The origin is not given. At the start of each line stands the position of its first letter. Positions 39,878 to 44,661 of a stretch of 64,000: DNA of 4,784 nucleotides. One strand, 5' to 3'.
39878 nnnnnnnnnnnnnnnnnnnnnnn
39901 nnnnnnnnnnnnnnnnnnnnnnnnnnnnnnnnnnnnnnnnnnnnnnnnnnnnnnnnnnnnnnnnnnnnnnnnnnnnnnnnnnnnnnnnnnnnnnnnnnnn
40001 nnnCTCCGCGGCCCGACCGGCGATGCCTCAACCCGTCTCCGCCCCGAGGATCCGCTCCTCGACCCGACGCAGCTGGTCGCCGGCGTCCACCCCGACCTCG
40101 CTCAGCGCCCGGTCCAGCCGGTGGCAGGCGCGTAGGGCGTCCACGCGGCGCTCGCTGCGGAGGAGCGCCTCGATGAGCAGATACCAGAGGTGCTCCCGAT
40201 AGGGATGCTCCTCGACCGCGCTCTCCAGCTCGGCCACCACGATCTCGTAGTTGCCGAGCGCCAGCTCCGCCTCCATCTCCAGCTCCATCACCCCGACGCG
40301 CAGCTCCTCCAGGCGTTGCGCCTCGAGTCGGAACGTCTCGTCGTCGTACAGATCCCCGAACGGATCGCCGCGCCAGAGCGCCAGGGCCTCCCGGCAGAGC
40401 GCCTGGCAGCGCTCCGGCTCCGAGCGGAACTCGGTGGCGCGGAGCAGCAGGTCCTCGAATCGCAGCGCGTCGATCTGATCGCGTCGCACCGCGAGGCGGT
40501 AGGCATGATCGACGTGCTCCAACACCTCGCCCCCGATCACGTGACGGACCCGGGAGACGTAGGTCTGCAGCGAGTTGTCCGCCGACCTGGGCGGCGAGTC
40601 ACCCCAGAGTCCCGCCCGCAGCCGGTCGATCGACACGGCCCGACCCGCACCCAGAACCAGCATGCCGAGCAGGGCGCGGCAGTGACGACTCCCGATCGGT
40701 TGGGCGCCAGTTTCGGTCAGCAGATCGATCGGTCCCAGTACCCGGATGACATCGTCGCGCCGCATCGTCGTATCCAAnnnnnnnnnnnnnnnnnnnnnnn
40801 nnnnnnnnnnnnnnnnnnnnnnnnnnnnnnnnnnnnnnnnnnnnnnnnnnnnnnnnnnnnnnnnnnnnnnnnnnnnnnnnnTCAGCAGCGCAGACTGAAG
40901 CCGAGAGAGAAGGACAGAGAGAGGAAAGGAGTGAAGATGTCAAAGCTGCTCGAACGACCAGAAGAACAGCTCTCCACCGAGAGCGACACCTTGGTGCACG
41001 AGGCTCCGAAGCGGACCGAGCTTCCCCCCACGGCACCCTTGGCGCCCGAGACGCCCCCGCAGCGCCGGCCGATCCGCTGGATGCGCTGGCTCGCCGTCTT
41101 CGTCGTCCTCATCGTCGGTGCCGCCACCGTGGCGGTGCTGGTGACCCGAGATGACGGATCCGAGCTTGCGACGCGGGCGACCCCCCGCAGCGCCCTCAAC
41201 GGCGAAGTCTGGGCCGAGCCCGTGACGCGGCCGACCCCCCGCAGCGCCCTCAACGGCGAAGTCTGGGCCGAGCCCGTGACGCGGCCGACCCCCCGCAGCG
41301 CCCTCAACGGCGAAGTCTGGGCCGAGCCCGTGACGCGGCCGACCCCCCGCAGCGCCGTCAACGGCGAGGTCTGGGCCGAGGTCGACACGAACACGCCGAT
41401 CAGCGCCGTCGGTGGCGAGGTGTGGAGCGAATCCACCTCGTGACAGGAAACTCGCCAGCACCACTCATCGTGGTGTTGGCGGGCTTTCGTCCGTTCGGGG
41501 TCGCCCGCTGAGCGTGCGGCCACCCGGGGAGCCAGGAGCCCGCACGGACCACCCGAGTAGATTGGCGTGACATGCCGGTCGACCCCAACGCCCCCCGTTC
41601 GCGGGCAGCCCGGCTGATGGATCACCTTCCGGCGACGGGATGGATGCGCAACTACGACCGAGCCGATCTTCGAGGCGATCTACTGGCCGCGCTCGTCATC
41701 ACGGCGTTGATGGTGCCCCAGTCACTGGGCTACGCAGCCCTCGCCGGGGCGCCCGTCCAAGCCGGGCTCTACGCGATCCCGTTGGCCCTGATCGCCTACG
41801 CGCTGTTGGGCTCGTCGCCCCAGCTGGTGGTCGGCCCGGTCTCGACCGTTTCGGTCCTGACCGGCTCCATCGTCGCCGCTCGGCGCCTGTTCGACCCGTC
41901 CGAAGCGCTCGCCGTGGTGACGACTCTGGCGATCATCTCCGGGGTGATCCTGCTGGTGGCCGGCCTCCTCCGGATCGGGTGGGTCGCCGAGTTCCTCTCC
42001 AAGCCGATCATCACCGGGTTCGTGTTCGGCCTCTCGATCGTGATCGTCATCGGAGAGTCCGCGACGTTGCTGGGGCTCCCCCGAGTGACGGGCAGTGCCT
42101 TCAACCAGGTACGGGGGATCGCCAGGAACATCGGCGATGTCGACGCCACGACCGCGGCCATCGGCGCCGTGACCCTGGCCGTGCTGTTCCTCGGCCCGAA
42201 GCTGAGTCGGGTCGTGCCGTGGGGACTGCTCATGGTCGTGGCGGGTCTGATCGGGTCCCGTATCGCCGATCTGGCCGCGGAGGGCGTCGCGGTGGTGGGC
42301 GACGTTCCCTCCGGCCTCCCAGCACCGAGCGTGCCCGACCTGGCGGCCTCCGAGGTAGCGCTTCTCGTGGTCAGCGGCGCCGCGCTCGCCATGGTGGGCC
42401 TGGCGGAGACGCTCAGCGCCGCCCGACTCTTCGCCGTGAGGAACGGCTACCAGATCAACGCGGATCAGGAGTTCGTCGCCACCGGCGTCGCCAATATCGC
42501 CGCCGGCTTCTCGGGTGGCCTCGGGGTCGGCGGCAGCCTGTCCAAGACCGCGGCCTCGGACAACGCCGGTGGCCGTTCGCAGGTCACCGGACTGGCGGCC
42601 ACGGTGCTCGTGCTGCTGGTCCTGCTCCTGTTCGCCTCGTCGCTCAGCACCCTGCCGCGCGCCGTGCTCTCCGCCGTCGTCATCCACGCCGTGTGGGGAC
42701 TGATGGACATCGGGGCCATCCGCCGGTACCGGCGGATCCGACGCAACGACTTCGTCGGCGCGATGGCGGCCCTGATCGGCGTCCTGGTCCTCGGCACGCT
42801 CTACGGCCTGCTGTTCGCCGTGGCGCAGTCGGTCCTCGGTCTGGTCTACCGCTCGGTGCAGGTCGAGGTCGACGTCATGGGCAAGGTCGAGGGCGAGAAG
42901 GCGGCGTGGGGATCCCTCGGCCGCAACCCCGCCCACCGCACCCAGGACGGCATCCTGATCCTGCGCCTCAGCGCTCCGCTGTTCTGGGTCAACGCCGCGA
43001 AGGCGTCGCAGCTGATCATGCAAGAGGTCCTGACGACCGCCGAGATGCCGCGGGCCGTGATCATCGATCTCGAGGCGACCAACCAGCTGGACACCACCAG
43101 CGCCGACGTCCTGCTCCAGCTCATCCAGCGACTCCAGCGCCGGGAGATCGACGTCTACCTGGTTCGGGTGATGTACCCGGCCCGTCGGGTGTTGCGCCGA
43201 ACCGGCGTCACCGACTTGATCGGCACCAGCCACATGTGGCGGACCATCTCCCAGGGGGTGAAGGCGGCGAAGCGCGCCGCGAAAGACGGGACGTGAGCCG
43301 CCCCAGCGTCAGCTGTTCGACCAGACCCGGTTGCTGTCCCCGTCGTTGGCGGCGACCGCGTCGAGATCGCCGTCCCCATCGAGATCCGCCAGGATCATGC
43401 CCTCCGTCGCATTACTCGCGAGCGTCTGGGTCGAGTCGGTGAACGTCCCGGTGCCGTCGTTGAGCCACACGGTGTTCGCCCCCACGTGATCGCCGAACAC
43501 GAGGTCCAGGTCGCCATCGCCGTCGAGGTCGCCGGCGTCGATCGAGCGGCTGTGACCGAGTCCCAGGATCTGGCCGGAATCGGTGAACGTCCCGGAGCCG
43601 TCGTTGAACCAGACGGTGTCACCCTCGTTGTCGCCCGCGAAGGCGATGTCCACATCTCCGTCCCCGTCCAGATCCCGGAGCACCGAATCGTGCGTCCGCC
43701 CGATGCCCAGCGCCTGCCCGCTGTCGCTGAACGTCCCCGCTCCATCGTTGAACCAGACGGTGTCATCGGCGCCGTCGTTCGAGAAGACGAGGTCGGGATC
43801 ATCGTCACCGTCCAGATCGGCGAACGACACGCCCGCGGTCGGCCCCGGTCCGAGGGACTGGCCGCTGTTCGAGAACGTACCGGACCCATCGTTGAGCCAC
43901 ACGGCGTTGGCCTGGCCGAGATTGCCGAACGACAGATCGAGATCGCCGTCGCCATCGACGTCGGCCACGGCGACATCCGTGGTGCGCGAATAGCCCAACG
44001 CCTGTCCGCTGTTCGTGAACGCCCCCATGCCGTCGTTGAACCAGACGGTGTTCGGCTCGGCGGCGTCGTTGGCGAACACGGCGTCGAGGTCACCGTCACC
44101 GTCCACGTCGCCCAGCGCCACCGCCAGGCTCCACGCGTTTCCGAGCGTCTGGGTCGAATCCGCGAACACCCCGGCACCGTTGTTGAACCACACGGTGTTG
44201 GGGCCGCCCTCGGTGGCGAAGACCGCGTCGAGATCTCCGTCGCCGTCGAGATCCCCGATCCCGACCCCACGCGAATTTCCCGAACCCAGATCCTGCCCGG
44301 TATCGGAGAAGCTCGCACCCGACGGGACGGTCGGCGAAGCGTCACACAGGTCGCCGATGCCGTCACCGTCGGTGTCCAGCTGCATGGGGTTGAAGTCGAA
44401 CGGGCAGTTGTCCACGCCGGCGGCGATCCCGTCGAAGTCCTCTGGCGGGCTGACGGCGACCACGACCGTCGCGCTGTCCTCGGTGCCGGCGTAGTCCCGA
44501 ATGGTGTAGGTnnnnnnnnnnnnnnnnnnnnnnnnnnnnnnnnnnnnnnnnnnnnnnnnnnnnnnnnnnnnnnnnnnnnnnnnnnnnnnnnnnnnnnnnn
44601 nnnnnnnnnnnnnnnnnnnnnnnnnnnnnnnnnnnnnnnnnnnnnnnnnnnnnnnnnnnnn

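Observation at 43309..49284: One-component surface-sensing receptor: HD-GYP phosphodiesterase fused to a 1600-aa adhesin-like ectodomain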

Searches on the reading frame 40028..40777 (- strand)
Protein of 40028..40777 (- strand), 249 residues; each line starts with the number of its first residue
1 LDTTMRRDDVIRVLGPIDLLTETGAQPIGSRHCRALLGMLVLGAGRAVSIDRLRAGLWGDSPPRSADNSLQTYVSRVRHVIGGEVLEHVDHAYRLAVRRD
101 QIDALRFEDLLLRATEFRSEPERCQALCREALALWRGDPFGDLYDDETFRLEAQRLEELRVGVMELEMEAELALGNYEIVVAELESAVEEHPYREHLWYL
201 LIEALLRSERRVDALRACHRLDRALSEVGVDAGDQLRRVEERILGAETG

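Call 8: search_protein_families(library=pfam, proteins=[window:40028-40777:-], max_evalue=0.001)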
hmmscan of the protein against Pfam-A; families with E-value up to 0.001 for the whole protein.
window:40028-40777:- (249 aa): 3 families
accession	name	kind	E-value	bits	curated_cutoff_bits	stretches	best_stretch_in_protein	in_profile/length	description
PF03704.23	BTAD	-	5.2e-32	111.7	22.1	1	102-244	1-146/146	Bacterial transcriptional activator domain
PF00486.34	Trans_reg_C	-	2.8e-06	27.7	26.2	1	34-83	11-59/77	Transcriptional regulatory protein, C terminal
PF13428.12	TPR_14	-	0.00069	20.5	23.5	0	169-203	9-43/44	Tetratricopeptide repeat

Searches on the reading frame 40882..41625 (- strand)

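Call 8: search_protein_families(library=pfam, proteins=[window:40882-41625:-], max_evalue=0.001)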
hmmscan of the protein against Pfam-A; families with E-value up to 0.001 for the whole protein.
window:40882-41625:- (247 aa): 1 family
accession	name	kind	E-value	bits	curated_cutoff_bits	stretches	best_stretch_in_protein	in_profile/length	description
PF11798.14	IMS_HHH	-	4.5e-05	23.9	24.4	0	88-101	12-25/32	IMS family HHH motif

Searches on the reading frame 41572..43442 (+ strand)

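Call 8: search_protein_families(library=pfam, proteins=[window:41572-43296:+, window:41640-43442:+], max_evalue=0.001)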
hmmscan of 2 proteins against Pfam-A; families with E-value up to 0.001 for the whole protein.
window:41572-43296:+ (574 aa): 2 families
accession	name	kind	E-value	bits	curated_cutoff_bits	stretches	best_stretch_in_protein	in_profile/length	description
PF00916.26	Sulfate_transp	-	1.1e-89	301.3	23.2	1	33-399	1-379/380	Sulfate permease family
PF01740.26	STAS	-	1.3e-17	64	22.6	1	453-559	2-103/106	STAS domain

window:41640-43442:+ (600 aa): 0 families

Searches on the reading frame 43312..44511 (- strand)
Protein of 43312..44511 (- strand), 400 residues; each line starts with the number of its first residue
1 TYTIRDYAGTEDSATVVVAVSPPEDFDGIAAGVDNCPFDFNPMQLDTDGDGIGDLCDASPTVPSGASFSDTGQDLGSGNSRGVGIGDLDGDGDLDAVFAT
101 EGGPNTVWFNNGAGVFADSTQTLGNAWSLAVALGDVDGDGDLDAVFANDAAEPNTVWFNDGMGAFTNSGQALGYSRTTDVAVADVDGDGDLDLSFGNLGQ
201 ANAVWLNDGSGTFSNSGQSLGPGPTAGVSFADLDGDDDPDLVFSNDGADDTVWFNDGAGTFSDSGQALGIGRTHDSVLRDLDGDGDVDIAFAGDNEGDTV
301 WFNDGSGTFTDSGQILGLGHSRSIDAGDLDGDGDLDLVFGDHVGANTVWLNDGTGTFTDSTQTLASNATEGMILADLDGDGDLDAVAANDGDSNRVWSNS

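Call 57: predict_structure(alignment_id=A2)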
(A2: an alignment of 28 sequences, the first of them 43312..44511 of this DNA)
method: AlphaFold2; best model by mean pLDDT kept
length: 400 residues; sequences in the alignment: 28
mean_pLDDT: 91.3   pTM: 0.89
mean pLDDT of the five models: 91.3, 91.3, 90.8, 90.4, 89.5
residues with pLDDT >= 90: 288; 70-90: 106; 50-70: 6; < 50: 0
segments of 3 or more residues with pLDDT < 50: none
pLDDT, mean of each block of 10 residues (from residue 1): 87 81 78 86 87 86 84 89 95 95 94 94 87 95 94 93 95 90 94 94 94 94 93 93 95 95 92 94 94 91 96 88 94 93 92 93 84 93 93 92
secondary structure, 60 per line:
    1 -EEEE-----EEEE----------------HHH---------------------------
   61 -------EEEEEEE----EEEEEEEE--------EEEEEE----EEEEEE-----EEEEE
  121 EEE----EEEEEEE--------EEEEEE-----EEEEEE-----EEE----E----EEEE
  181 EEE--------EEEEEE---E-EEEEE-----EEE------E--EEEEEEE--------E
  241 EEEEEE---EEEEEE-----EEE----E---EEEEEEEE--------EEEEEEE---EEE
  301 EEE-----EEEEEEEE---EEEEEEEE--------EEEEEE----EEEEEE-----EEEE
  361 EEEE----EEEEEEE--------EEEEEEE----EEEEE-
elements in order: E2-5 E11-14 E68-74 E79-86 E95-100 E105-110 E116-123 E128-134 E143-148 E154-159 E165-167 E177-183 E192-197 E203-207 E213-215 E225-231 E240-246 E250-255 E261-263 E272-279 E288-294 E298-303 E309-316 E320-327 E336-341 E346-351 E357-364 E369-375 E384-390 E395-399

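Call 61: fold_search(model_id=the predicted structure, library=pdb)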
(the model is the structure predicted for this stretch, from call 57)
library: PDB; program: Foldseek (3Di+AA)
matches with E <= 10: 1672; with E <= 0.001: 955
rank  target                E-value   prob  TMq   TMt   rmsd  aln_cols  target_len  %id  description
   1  9etn_A                4.8e-15  1.00  0.68  0.51   4.4       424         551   20  Crystal structure of murine CRTAC1 (released 2024-07-31)
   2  9kzc_B                8.1e-14  1.00  0.70  0.84   3.0       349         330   13  Cryo-EM structure of the LGI1 LRR-LGI1 EPTP-ADAM22 ECD complex (released 2025-06-25)
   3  5y2z_B                9.0e-13  1.00  0.69  0.83   3.1       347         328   13  Crystal structure of human LGI1 EPTP-ADAM22 complex (released 2018-05-02)
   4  5y2z_H                1.6e-12  1.00  0.69  0.82   3.2       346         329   13  Crystal structure of human LGI1 EPTP-ADAM22 complex (released 2018-05-02)
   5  5y31_B                1.7e-12  1.00  0.70  0.56   3.1       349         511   13  Crystal structure of human LGI1-ADAM22 complex (released 2018-05-02)
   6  8y6b_D                3.2e-12  1.00  0.70  0.55   3.1       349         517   13  Structure of human LGI1-ADAM22 complex in space group P212121 (released 2024-02-14)
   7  8hpy_D                7.4e-12  1.00  0.68  0.53   3.5       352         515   13  Crystal structure of human LGI1-ADAM22 complex (released 2023-12-13)
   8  8hq2_D                1.3e-11  1.00  0.69  0.54   3.3       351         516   13  Crystal structure of human ADAM22 in complex with human LGI1 mutant (released 2023-12-13)
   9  9van_B                4.6e-11  1.00  0.62  0.65   4.4       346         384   15  Cryo-EM structure of human full length KICSTOR complex (state 2) (released 2025-11-12)
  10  9v80_B                9.1e-11  1.00  0.61  0.63   4.7       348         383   14  Cryo-EM structure of KICSTOR CCC complex (state 4) (released 2025-11-12)
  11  9v6e_B                2.2e-10  1.00  0.59  0.62   6.0       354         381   14  Cryo-EM structure of human full length KICSTOR complex (state 1) (released 2025-11-12)
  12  9v9n_B                2.3e-10  1.00  0.62  0.66   5.0       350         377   15  Cryo-EM structure of KICSTOR CCC complex (state 5) (released 2025-11-12)
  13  9v86_B                3.6e-10  1.00  0.61  0.63   5.2       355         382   14  Cryo-EM structure of KICSTOR CCC complex (state 3) (released 2025-11-12)
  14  6vbu_9                6.0e-10  1.00  0.59  0.33   5.5       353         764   13  Structure of the bovine BBSome complex (released 2020-01-29)
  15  6voa_B                1.5e-09  1.00  0.55  0.38   5.6       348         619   15  Cryo-EM structure of the BBSome-ARL6 complex (released 2020-06-24)
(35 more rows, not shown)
